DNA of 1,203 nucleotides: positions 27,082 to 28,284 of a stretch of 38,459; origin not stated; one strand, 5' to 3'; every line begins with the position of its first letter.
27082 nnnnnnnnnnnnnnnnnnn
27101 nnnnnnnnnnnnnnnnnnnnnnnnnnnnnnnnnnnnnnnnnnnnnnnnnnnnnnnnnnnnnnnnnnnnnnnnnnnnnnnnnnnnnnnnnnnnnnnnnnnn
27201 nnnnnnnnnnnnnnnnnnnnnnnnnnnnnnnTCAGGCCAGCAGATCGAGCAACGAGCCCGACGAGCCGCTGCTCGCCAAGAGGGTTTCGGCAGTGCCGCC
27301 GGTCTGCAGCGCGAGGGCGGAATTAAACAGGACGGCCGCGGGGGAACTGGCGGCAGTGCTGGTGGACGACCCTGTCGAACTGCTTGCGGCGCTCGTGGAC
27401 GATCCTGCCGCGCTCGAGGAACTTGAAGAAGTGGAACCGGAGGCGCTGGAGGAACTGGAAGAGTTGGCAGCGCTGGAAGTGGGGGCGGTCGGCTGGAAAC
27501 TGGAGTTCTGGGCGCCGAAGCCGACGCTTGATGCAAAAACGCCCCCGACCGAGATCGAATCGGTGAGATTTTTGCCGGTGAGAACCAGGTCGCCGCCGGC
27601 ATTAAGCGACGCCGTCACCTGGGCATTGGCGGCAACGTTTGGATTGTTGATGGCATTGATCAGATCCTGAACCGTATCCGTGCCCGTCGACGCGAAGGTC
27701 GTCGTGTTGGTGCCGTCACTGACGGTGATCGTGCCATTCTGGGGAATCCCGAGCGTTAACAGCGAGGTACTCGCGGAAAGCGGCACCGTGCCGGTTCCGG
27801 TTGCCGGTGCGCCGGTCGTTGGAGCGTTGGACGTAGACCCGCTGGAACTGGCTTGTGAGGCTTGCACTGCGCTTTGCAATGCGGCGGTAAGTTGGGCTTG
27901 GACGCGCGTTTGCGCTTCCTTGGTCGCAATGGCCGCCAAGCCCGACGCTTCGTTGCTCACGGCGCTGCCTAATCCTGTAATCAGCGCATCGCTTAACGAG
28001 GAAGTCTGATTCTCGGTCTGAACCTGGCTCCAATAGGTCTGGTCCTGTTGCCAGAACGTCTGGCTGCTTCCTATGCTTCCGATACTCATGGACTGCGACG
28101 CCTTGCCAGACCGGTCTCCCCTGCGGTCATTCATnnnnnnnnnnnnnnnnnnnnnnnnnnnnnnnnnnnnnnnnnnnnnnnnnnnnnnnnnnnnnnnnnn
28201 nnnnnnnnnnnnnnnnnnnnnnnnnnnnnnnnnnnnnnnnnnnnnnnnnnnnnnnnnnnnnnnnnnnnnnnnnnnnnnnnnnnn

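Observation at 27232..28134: Orphan 300-aa Ser-rich protein with a hook-type module and a ~45-residue poly-Ser tract, of unknown flagellar role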

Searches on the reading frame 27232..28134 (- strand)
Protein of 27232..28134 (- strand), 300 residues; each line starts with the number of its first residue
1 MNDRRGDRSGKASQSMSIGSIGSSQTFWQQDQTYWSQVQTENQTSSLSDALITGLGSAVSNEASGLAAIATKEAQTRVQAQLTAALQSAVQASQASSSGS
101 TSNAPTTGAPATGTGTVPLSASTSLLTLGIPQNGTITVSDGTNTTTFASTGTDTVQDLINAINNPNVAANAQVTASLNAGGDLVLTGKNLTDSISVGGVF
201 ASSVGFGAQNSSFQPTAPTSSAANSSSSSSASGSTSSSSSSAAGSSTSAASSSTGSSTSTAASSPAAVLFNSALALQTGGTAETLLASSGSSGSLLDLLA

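Call 3: search_protein_families(library=pfam, proteins=[window:27232-28134:-], max_evalue=0.1)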
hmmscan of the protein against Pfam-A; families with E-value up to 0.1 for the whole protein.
window:27232-28134:- (300 aa): 1 family
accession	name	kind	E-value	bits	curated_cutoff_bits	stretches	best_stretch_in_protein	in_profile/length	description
PF07196.18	Flagellin_IN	-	4.2e-06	27.3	22.7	1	135-189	3-55/55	Flagellin hook IN motif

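Call 4: search_protein_families(library=ncbifam, proteins=[window:27232-28134:-], max_evalue=0.1)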
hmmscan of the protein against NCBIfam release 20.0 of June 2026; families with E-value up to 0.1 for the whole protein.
window:27232-28134:- (300 aa): 0 families

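Call 6: find_homologous_proteins(query=window:27235-28089:-)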
Query seq(285 aa) (285 aa): 679 proteins with E <= 0.001 among 8000 candidates; the best 120 are listed.
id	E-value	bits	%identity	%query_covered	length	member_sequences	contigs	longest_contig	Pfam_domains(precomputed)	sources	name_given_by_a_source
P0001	6.4e-150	515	100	100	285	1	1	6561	PF07196.19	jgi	jgi:hypothetical protein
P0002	1.3e-114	400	77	100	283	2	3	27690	PF07196.19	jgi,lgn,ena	jgi:hypothetical protein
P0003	7.3e-107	374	73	100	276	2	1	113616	PF07196.19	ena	-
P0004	5.9e-106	371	73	94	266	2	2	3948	-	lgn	-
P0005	1.4e-101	357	68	100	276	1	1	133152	PF07196.19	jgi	jgi:hypothetical protein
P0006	1.7e-98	347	71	100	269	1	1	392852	PF07196.19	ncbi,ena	-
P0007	1.0e-97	344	69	100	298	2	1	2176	PF07196.19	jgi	jgi:hypothetical protein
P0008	4.1e-95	336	69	100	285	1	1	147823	-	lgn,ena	-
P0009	4.1e-95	336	69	100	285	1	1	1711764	-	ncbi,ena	-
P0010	4.5e-95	336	68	100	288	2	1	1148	-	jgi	jgi:hypothetical protein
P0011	4.6e-95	336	69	100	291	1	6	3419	-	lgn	-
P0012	2.7e-94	333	69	100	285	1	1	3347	-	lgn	-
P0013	1.8e-91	324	66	96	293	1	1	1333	-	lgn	-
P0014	6.7e-91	322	66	100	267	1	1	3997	-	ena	-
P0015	1.2e-90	321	63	96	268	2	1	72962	PF07196.19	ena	-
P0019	2.5e-88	314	63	97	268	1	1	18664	PF07196.19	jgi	jgi:Flagellin hook IN motif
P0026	3.7e-84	300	59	100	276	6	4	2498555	-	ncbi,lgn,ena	-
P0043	7.6e-77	276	57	93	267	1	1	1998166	-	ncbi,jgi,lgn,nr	ncbi:MAG TPA: hypothetical protein VH206_07160 [Xanthobacteraceae bacterium]|jgi:hypothetical protei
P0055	1.8e-72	262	60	97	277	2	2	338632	PF07196.19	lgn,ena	-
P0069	1.3e-66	243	75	61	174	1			PF07196.19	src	-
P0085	3.2e-64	235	53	100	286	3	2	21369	-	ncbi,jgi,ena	ncbi:MAG: flagellin hook IN motif-containing protein [Xanthobacteraceae bacterium]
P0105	3.1e-62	228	53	96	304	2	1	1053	PF07196.19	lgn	-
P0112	1.5e-61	226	50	100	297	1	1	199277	-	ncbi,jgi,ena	jgi:hypothetical protein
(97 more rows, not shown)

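Call 12: search_solved_structures(query=A2, max_evalue=10, show_alignments=3)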
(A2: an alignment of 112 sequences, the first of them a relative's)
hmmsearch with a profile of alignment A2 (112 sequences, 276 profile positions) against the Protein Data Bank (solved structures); distinct sequences matched with E-value up to 10: 4.
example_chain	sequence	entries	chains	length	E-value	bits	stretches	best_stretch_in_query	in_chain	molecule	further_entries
7sbi_A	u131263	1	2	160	2.3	10.7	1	116-148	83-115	2'-5' oligoadenylate synthase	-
1lsh_B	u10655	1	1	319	2.8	10.4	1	200-234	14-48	LIPOVITELLIN (LV-2)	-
29te_B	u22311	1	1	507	3.7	10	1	188-241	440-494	Protein disulfide-isomerase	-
8fn4_5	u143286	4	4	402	9.6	8.7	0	179-237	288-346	RNA-editing substrate-binding complex protein 5 (RESC5)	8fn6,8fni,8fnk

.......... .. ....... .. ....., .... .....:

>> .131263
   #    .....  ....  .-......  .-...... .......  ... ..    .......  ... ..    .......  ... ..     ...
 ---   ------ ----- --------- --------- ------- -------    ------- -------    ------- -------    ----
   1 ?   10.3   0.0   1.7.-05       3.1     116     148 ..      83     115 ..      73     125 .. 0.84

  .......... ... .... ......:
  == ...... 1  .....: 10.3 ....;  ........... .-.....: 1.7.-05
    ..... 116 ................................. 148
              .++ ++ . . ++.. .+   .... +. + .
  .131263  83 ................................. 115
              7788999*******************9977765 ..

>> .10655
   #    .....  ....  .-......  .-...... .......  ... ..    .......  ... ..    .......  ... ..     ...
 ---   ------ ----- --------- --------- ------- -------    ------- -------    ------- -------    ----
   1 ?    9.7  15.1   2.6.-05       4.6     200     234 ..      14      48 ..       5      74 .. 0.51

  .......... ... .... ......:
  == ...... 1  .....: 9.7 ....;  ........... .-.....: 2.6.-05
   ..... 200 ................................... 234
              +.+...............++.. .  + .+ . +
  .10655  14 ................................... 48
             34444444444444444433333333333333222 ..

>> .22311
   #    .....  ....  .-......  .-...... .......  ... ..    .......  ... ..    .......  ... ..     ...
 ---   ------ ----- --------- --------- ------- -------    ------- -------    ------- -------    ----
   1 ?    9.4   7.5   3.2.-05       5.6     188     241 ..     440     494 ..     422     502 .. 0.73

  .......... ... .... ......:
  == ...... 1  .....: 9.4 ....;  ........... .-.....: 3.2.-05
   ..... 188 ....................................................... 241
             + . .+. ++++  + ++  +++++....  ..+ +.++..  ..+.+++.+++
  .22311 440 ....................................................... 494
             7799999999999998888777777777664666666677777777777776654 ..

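Call 13: find_encoding_contigs(protein=P0026, flank=10000, max_places=3)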
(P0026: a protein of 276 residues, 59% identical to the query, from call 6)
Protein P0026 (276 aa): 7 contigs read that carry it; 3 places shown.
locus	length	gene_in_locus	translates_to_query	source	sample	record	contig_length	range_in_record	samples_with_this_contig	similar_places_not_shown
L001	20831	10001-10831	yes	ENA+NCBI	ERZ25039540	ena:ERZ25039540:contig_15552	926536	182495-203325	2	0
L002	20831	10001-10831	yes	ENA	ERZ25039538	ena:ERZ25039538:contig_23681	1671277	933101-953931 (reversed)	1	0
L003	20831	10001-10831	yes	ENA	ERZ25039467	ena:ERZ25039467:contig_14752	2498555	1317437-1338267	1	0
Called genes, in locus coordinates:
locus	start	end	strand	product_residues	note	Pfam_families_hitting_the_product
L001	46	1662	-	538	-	PF14559:TPR_19 (weak), PF13414:TPR_11 (weak), PF13432:TPR_16 (weak), PF13424:TPR_12 (weak), PF13432:TPR_16, PF14559:TPR_19, PF07719:TPR_2 (weak), PF13414:TPR_11 (weak), +8 more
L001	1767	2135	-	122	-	PF07238:PilZ (weak)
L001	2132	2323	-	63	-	-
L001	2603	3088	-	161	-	PF21157:DksA_N, PF01258:zf-dskA_traR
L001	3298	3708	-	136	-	PF10768:FliX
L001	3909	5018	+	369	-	PF02119:FlgI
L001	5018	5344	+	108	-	PF10135:Rod-binding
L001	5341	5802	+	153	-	-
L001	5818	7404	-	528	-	PF13432:TPR_16 (weak), PF14559:TPR_19, PF13424:TPR_12, PF13432:TPR_16 (weak), PF13424:TPR_12, PF13371:TPR_9, PF13414:TPR_11 (weak), PF13432:TPR_16 (weak), +13 more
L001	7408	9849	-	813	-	-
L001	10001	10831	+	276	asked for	-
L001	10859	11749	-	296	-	-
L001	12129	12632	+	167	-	PF00669:Flagellin_N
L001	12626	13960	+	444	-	PF00700:Flagellin_C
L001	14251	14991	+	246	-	PF07378:FlbT, PF07309:FlaF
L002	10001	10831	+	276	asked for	-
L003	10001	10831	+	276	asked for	-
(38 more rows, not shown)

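Call 14: find_related_loci(query=A2, collection=genome_contigs, flank=10000)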
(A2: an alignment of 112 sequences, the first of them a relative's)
Query A2 (285 aa) in genome_contigs; peptide patterns used: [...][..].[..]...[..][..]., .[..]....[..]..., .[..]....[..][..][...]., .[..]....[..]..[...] (x = any residue, [..] = any of these).
283 stretches matched a pattern; 126 encode a relative of the query (tblastn E <= 1e-3); the best 80 are kept; 79 distinct loci.
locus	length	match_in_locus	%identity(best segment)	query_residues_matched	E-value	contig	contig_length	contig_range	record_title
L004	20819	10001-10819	74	1-285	2e-103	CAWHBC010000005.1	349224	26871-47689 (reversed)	MAG: uncultured Alphaproteobacteria bacterium isolate MFD09495.bin.2.5 genome assembly, contig: contig_13867, whole geno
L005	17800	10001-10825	79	10-285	3e-102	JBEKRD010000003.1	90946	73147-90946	MAG: Xanthobacteraceae bacterium isolate SPRUCE 502 SPRUCE_502_3, whole genome shotgun sequence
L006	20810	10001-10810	69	1-285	1e-100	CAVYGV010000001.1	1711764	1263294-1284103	MAG: uncultured Alphaproteobacteria bacterium isolate MFD03399.bin.1.67 genome assembly, contig: contig_1307, whole geno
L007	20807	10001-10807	70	1-285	3e-90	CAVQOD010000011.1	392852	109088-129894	MAG: uncultured Alphaproteobacteria bacterium isolate MFD04463.bin.2.215 genome assembly, contig: contig_4971, whole gen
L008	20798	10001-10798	63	1-285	7e-89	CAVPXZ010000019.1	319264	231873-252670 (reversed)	MAG: uncultured Alphaproteobacteria bacterium isolate MFD01872.bin.1.255 genome assembly, contig: contig_69573, whole ge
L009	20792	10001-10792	62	1-285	2e-84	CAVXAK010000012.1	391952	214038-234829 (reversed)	MAG: uncultured Alphaproteobacteria bacterium isolate MFD05377.bin.1.15 genome assembly, contig: contig_39590, whole gen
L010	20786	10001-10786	62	9-285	4e-76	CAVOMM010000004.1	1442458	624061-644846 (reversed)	MAG: uncultured Alphaproteobacteria bacterium isolate MFD00008.bin.1.91 genome assembly, contig: contig_22294, whole gen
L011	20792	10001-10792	60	1-285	2e-75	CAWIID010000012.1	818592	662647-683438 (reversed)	MAG: uncultured Alphaproteobacteria bacterium isolate MFD05502.bin.1.148 genome assembly, contig: contig_19822, whole ge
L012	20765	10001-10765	75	32-285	3e-83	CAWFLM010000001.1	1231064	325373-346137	MAG: uncultured Alphaproteobacteria bacterium isolate MFD01716.bin.2.74 genome assembly, contig: contig_20411, whole gen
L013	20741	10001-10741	57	12-275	2e-72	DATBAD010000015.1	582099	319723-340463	MAG TPA_asm: Xanthobacteraceae bacterium isolate SMAG_U5722 k141_1533808, whole genome shotgun sequence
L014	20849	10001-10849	76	1-285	2e-105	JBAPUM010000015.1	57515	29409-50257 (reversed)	MAG: Xanthobacteraceae bacterium isolate MFD00673_ilm_asm_bin4 k127_3724, whole genome shotgun sequence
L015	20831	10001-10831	61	1-285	3e-79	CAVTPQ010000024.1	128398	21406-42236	MAG: uncultured Alphaproteobacteria bacterium isolate MFD03323.bin.1.108 genome assembly, contig: contig_98549, whole ge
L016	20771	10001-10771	58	12-269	9e-65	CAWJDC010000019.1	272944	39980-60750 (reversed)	MAG: uncultured Alphaproteobacteria bacterium isolate MFD09603.bin.2.261 genome assembly, contig: contig_9080, whole gen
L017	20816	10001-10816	59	9-285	1e-64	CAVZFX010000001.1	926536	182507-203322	MAG: uncultured Alphaproteobacteria bacterium isolate MFD05512.bin.1.62 genome assembly, contig: contig_15552, whole gen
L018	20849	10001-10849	48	9-285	3e-63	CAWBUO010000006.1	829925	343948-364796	MAG: uncultured Alphaproteobacteria bacterium isolate MFD05502.bin.1.7 genome assembly, contig: contig_4030, whole genom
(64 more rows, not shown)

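Call 16: predict_structure(alignment_id=A2)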
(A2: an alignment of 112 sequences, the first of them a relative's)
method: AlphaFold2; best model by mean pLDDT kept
length: 285 residues; sequences in the alignment: 112
mean_pLDDT: 56.7   pTM: 0.38
mean pLDDT of the five models: 56.7, 56.3, 55.2, 51.7, 47.1
residues with pLDDT >= 90: 1; 70-90: 92; 50-70: 46; < 50: 146
segments of 3 or more residues with pLDDT < 50: 1-9, 27-55, 70-91, 204-285
pLDDT, mean of each block of 10 residues (from residue 1): 42 54 52 44 43 48 53 44 35 70 85 84 84 87 84 72 84 76 80 69 46 33 31 32 36 40 44 45 41
secondary structure, 60 per line:
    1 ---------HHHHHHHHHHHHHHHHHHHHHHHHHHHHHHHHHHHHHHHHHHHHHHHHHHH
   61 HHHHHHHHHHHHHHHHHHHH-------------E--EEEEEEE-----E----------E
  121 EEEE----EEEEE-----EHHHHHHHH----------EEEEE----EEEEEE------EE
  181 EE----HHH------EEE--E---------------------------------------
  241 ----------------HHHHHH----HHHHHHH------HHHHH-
elements in order: H10-80 E97-103 E120-124 E129-133 H140-147 E158-162 E167-172 E179-182 E196-198 H257-262 H267-273 H280-284

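Call 23: fold_search(model_id=the predicted structure, library=pdb)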
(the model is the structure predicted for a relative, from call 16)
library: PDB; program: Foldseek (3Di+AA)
matches with E <= 10: 347; with E <= 0.001: 0
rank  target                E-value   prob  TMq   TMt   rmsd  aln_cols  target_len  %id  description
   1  9n8g_C                1.4e-03  1.00  0.30  0.23   3.6       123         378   12  In situ sheathed FlaA flagellar filament of Vibrio cholerae (released 2025-09-24)
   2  5xbj                  5.6e-03  1.00  0.25  0.15   6.9       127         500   20  The structure of the flagellar hook junction protein HAP1 (FlgK) from Campylobacter jejuni (released 2017-12-06)
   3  9n8g_A                6.3e-03  1.00  0.30  0.23   3.6       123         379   12  In situ sheathed FlaA flagellar filament of Vibrio cholerae (released 2025-09-24)
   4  9n8h_A                6.6e-03  1.00  0.29  0.22   4.9       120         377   16  In situ sheathed flagellar filament of Vibrio cholerae resolved with helical reconstruction. (released 2025-09-24)
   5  8foy                  6.6e-03  0.93  0.19  0.12   5.2        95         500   22  Structure of Agrobacterium tumefaciens bacteriophage Milano contracted tail-sheath (released 2024-01-17)
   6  9n8a_A1               7.5e-03  1.00  0.29  0.23   3.9       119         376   15  In situ structure of the sheathed FlaD flagellar filament in Vibrio cholerae (released 2025-09-24)
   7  9n8m_M1               7.9e-03  1.00  0.28  0.22   4.9       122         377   18  In situ sheathed flagellar FlaC filament in Vibrio cholerae. (released 2025-09-24)
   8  8fqc_I1               9.5e-03  0.89  0.21  0.13   6.5       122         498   24  Structure of baseplate with receptor binding complex of Agrobacterium phage Milano (released 2024-01-31)
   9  9p7r_A1               1.7e-02  1.00  0.29  0.22   4.8       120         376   18  In situ structure of the sheathed FlaB flagellar filament in Vibrio cholerae (released 2025-09-24)
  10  9yh1_A1               1.9e-02  0.98  0.23  0.14   7.3       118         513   27  Structure of flagellin FlaB filament in H. pylori (released 2026-02-25)
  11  9atl_A                2.8e-02  0.60  0.19  0.15   7.7       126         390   16  Cryo-EM of Stenotrophomonas maltophilia flagellum (released 2024-11-13)
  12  8fop_j                2.9e-02  0.72  0.18  0.11   5.5        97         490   23  Structure of Agrobacterium tumefaciens bacteriophage Milano curved tail (released 2024-01-17)
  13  9gsx_Y                3.1e-02  0.99  0.25  0.12   3.6       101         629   18  Campylobacter hook-filament junction-cap complex (released 2025-04-09)
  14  5fhy_A                3.7e-02  0.96  0.25  0.31   5.0       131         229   18  Crystal structure of FliD (HAP2) from Pseudomonas aeruginosa PAO1 (released 2016-10-05)
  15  4nx9                  3.7e-02  0.91  0.24  0.25   5.4       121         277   14  Crystal structure of Pseudomonas aeruginosa flagellin FliC (released 2014-01-29)
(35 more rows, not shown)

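Call 24: search_protein_families(library=pfam, alignment_id=A2, max_evalue=10)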
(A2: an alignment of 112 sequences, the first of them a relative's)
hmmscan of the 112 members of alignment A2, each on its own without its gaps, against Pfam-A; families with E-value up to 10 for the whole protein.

A. member 1, P0001 (285 aa): 1 family
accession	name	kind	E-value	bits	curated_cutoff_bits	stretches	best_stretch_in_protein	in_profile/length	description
PF07196.18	Flagellin_IN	-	3.8e-06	27.4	22.7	1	120-174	3-55/55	Flagellin hook IN motif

B. families by the number of members that match (of 112 scanned): 51 families (the first 25 are shown)
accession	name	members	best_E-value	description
PF07196.18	Flagellin_IN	53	8.9e-08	Flagellin hook IN motif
PF01453.30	B_lectin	15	0.017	D-mannose binding lectin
PF03990.20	DUF348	13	0.0049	G5-linked-Ubiquitin-like domain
PF06152.16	Phage_min_cap2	11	0.0035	Phage minor capsid protein 2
PF21716.3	dnstrm_HI1420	10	0.024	Probable addiction module antidote protein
PF24547.1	DUF7601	8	0.012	Domain of unknown function (DUF7601)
PF21403.4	OTU1_UBXL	8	0.14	OTU1, UBXL domain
PF00216.26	Bac_DNA_binding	6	0.017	Bacterial DNA-binding protein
PF16548.10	FlgT_N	4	0.034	Flagellar assembly protein T, N-terminal domain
PF12051.14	DUF3533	4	0.11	Protein of unknown function (DUF3533)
PF20009.4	GEVED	3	0.067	GEVED domain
PF15761.10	IMUP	3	0.078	Immortalisation up-regulated protein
PF06594.17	HCBP_related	3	0.093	Haemolysin-type calcium binding protein related domain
PF14685.13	PDZ_Tricorn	3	0.12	Tricorn protease PDZ domain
PF15700.10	DUF4667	3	0.33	Domain of unknown function (DUF4667)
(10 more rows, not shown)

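Call 52: list_cluster_members(proteins=[P0001, P0009, P0026, P0043, P0085, P0112, P0166, P0172])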
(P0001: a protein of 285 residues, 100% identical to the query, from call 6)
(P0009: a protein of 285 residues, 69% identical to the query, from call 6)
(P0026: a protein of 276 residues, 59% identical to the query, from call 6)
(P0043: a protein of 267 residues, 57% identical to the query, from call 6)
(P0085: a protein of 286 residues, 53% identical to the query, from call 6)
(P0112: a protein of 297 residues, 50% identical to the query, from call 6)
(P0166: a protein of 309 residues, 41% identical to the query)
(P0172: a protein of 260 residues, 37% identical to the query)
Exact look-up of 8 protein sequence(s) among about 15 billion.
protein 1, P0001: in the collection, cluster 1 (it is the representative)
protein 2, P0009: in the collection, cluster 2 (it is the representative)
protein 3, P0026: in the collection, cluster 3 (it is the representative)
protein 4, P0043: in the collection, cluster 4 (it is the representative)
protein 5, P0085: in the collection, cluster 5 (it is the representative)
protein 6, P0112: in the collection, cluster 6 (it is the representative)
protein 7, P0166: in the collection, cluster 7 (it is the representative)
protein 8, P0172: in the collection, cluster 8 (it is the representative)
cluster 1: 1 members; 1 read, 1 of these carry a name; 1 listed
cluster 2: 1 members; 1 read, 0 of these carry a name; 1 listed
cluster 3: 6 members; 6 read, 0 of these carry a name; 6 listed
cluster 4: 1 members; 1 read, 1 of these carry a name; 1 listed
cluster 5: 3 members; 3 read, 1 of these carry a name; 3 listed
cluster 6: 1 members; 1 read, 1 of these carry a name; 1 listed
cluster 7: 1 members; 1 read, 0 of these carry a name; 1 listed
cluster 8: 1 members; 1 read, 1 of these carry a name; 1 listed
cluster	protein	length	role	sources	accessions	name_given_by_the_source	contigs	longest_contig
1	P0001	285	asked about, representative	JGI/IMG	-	hypothetical protein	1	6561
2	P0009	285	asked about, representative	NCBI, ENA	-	-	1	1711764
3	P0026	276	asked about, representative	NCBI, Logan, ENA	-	-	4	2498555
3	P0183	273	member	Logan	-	-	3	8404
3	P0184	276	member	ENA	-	-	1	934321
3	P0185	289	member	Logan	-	-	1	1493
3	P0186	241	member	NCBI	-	-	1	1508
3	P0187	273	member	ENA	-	-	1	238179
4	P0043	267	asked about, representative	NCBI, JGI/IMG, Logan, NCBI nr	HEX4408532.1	MAG TPA: hypothetical protein VH206_07160 [Xanthobacteraceae bacterium] | hypothetical protein | hypothetical protein [Xanthobacteraceae bacterium]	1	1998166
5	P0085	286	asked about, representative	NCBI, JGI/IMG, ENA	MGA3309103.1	MAG: flagellin hook IN motif-containing protein [Xanthobacteraceae bacterium]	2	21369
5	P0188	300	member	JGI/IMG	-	-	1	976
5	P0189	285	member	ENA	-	-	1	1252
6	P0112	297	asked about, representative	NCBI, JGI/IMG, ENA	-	hypothetical protein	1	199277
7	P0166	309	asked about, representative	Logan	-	-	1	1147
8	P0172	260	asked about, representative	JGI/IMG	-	hypothetical protein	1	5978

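Call 69: search_dna_similar(query=P0001, collection=plasmids, mode=protein, max_evalue=0.001, max_rows=12)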
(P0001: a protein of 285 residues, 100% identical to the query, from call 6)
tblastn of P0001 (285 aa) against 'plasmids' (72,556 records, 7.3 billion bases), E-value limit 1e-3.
No match.

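Call 70: search_dna_similar(query=P0001, collection=phages, mode=protein, max_evalue=0.001, max_rows=10)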
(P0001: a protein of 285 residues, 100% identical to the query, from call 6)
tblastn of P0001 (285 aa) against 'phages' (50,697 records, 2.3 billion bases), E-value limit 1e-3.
No match.
